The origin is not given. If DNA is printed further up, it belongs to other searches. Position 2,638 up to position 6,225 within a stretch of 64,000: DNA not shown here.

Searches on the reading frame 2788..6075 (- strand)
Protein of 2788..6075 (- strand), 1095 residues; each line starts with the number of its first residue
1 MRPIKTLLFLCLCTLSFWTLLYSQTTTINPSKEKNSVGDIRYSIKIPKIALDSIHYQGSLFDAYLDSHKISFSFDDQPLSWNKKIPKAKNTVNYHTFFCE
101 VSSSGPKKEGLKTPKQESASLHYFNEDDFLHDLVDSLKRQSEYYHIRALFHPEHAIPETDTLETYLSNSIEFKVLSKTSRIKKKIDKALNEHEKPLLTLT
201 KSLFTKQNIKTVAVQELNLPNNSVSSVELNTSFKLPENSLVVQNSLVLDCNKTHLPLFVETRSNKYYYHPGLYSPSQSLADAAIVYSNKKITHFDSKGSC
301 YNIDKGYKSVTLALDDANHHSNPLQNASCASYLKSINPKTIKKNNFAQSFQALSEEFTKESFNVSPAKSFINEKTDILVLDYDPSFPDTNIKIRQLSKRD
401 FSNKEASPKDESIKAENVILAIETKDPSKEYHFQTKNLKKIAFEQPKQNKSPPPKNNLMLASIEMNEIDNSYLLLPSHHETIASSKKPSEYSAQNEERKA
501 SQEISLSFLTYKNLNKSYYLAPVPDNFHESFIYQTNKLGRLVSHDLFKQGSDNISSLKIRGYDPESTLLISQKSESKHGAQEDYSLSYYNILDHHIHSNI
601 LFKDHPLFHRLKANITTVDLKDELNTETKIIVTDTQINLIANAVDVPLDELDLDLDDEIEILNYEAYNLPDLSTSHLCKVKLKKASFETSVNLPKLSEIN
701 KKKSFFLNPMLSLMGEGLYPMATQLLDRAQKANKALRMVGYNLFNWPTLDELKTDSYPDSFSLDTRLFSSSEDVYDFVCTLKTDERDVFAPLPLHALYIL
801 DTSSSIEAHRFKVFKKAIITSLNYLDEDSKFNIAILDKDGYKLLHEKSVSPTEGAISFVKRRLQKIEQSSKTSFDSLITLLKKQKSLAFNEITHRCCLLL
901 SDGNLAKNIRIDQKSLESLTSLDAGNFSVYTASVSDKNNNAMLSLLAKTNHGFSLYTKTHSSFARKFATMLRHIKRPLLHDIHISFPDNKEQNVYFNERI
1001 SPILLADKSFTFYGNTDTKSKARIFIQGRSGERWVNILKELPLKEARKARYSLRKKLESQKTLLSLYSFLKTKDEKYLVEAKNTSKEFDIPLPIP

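Call 43: search_protein_families(library=ncbifam, proteins=[window:2788-6075:-])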
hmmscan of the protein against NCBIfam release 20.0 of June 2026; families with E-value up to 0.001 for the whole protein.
window:2788-6075:- (1095 aa): 1 family
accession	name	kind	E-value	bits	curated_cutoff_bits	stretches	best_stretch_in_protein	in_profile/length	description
TIGR03788.1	marine_srt_targ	equivalog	1.4e-12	46.9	551.65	1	773-1047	251-514/629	marine proteobacterial sortase target protein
